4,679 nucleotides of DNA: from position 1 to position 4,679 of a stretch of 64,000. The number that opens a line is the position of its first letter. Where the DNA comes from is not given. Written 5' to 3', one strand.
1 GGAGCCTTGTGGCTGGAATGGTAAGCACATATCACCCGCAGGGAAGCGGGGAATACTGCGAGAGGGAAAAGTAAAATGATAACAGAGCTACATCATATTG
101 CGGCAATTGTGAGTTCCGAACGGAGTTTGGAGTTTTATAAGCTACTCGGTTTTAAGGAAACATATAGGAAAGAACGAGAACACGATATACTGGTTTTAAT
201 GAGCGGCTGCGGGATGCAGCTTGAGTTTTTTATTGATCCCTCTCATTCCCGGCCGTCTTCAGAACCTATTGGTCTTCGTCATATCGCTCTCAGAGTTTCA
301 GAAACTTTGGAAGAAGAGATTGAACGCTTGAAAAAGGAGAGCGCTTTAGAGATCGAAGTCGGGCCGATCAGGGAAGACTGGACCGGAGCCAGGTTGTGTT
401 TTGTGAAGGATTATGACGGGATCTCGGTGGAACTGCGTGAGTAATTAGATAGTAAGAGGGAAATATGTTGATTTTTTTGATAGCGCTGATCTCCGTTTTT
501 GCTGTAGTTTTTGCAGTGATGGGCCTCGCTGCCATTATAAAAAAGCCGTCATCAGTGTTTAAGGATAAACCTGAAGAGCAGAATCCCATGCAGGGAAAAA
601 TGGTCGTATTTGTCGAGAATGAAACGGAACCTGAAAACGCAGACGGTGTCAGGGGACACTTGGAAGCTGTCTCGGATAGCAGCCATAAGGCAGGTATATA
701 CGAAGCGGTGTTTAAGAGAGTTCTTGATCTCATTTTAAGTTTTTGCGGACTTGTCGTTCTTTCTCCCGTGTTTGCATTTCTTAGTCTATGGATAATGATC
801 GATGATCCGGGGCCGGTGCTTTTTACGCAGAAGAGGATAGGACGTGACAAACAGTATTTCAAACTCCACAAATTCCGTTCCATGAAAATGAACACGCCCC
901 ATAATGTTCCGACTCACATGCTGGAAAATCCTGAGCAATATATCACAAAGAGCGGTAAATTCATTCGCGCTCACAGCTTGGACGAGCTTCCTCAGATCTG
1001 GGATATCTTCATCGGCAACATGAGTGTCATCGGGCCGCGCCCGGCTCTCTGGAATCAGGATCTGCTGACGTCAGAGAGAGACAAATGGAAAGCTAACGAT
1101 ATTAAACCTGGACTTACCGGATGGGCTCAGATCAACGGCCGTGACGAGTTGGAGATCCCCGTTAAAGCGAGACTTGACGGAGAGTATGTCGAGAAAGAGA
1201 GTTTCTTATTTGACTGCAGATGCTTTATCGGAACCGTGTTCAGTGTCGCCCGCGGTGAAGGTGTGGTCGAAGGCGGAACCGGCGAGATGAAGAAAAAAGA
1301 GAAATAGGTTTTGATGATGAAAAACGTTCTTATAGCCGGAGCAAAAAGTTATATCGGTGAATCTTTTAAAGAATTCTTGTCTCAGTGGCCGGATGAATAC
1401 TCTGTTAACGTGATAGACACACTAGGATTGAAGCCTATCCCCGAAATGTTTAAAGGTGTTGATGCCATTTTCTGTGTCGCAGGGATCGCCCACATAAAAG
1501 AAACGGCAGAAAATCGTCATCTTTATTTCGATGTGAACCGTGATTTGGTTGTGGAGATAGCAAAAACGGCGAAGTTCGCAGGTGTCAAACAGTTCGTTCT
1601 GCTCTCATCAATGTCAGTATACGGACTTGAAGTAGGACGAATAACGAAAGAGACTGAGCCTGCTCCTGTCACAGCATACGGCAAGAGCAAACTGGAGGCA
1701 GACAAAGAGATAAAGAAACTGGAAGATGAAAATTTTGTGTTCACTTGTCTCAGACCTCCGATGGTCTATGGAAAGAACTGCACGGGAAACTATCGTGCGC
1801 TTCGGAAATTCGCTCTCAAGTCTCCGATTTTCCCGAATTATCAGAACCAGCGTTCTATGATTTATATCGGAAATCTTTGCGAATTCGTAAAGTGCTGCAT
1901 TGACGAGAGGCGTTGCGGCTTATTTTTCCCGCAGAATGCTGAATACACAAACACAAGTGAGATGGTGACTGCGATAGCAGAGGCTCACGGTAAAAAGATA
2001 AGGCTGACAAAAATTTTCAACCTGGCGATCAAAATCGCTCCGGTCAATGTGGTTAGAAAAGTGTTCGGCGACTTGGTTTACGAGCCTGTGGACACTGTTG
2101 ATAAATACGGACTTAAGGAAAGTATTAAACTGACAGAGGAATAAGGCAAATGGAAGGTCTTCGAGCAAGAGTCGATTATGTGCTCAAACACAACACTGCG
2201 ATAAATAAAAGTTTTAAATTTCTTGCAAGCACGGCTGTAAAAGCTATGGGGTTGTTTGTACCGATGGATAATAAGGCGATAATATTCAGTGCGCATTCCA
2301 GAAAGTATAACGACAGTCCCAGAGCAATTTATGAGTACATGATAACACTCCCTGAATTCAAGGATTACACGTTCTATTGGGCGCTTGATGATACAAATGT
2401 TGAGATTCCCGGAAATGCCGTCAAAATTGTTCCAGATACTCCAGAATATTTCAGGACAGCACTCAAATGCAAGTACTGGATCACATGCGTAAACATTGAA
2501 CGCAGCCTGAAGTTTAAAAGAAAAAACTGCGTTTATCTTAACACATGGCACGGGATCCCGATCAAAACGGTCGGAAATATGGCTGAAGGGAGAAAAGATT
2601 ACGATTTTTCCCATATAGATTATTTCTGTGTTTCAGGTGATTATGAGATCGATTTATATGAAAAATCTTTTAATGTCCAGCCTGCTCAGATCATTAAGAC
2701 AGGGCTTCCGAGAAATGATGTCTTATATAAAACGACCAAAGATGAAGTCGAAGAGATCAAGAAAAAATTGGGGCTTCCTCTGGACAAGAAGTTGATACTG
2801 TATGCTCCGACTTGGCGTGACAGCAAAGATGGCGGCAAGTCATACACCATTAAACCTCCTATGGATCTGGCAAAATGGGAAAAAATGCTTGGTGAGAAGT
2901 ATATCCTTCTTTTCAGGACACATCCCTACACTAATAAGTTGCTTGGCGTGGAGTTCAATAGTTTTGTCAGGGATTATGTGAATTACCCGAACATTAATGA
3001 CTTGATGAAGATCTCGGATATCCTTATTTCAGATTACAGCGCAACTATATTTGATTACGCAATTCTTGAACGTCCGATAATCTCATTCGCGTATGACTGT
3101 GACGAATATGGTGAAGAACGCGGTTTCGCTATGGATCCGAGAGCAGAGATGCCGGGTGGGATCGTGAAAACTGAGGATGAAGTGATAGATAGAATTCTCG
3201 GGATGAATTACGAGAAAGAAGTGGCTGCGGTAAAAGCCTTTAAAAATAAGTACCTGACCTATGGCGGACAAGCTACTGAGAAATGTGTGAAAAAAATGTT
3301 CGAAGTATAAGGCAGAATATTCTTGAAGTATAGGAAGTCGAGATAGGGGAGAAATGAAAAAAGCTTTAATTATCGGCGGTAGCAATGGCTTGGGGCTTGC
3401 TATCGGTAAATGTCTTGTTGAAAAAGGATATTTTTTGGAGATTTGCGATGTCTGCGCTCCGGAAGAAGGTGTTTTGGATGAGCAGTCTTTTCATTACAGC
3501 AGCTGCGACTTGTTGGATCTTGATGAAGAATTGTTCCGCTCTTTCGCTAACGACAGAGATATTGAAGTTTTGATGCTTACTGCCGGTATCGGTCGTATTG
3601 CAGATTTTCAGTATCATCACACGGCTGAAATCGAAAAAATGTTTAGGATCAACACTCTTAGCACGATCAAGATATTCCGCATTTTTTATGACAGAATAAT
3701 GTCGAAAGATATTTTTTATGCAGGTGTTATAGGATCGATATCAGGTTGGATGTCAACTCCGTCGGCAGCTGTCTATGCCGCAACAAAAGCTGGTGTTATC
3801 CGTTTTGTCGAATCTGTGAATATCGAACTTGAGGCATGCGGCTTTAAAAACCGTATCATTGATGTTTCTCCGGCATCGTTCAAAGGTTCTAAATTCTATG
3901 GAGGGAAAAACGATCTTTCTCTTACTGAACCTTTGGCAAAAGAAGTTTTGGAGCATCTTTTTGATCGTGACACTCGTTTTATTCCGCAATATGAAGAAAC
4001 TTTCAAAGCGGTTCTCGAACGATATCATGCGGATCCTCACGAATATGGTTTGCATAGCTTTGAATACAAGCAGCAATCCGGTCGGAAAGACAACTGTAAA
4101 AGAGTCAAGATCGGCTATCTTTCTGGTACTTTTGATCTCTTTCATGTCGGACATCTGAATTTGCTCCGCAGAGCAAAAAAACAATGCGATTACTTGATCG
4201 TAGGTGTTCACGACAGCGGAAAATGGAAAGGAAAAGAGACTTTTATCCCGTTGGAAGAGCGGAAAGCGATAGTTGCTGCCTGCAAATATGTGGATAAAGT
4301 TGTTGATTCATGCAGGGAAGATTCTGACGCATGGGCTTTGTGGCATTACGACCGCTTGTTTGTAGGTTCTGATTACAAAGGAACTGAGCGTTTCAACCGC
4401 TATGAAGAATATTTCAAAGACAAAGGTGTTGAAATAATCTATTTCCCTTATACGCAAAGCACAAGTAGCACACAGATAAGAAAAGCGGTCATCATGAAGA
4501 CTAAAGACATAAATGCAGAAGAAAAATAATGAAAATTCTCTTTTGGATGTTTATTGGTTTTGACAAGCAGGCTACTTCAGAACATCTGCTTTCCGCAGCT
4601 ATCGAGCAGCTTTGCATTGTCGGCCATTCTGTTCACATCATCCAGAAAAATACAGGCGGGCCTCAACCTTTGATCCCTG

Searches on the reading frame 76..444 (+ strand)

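Call 58: search_protein_families(library=pfam, proteins=[window:76-444:+], max_evalue=0.01)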
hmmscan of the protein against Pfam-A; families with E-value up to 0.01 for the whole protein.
window:76-444:+ (122 aa): 1 family
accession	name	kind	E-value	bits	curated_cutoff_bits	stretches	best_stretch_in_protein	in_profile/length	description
PF00903.31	Glyoxalase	-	7.9e-07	29.9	20.6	1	5-120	2-121/121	Glyoxalase/Bleomycin resistance protein/Dioxygenase superfamily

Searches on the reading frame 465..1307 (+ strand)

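Call 58: search_protein_families(library=pfam, proteins=[window:465-1307:+], max_evalue=0.01)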
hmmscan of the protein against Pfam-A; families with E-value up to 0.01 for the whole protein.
window:465-1307:+ (280 aa): 1 family
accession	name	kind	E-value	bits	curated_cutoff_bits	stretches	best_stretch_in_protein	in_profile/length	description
PF02397.22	Bac_transf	-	1.9e-55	187.6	27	1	84-262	1-178/179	Bacterial sugar transferase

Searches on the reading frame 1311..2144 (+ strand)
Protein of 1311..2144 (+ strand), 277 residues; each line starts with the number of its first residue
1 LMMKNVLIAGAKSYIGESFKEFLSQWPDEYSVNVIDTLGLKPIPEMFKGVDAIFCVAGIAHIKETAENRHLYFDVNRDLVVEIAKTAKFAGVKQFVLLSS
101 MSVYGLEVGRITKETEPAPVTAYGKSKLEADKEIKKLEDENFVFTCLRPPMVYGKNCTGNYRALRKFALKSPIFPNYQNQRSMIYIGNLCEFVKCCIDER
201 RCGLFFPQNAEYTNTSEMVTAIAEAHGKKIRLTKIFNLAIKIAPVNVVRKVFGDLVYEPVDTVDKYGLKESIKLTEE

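Call 58: search_protein_families(library=pfam, proteins=[window:1311-2144:+], max_evalue=0.01)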
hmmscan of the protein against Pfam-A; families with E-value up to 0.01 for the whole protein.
window:1311-2144:+ (277 aa): 6 families
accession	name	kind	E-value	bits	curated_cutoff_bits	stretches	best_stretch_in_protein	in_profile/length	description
PF01370.27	Epimerase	-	1.4e-19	70.9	20.9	1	34-199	47-227/240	NAD dependent epimerase/dehydratase family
PF13460.12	NAD_binding_10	-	9e-11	42.4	27.2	1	35-165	46-158/184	NAD(P)H-binding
PF01073.25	3Beta_HSD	-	2e-10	40.6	22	1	39-190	56-222/280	3-beta hydroxysteroid dehydrogenase/isomerase family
PF04321.23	RmlD_sub_bind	-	4.4e-08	33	27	1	6-227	3-232/287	RmlD substrate binding domain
PF16363.11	GDP_Man_Dehyd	-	7.5e-06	26.1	27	1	50-147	76-177/332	GDP-mannose 4,6 dehydratase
PF05368.20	NmrA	-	3.4e-05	24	27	1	43-248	63-257/298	NmrA-like family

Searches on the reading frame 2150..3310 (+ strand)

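Call 58: search_protein_families(library=pfam, proteins=[window:2150-3310:+], max_evalue=0.01)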
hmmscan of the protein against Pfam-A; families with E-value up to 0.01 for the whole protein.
window:2150-3310:+ (386 aa): 1 family
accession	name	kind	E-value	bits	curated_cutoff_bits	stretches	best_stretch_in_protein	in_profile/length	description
PF04464.20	Glyphos_transf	-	1.1e-90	304.8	22.1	1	32-384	4-366/367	CDP-Glycerol:Poly(glycerophosphate) glycerophosphotransferase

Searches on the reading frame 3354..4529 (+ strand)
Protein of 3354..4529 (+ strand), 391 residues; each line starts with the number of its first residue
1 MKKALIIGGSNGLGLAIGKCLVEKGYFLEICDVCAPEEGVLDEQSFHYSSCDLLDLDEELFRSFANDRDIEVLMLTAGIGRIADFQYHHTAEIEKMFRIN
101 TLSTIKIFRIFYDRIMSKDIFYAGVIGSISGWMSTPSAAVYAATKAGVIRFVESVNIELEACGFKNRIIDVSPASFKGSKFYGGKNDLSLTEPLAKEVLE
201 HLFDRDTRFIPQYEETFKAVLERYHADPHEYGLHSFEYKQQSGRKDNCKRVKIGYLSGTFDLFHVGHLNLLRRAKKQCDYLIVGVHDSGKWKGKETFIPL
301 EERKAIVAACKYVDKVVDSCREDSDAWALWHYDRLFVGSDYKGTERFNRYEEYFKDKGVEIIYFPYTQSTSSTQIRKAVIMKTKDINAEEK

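Call 58: search_protein_families(library=pfam, proteins=[window:3354-4529:+], max_evalue=0.01)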
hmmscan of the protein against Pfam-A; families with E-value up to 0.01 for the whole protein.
window:3354-4529:+ (391 aa): 4 families
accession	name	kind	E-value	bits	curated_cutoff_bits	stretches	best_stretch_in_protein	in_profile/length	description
PF01467.32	CTP_transf_like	-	2.3e-17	63.9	21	1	256-377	2-132/133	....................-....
PF00106.31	adh_short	-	9.3e-17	61.6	26.6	1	2-163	1-171/195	short chain dehydrogenase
PF13561.12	adh_short_C2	-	6.2e-06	26.4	27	1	11-163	6-165/236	Enoyl-(Acyl carrier protein) reductase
PF02569.21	Pantoate_ligase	-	0.0062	16.2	20.7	0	252-285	22-54/268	Pantoate-beta-alanine ligase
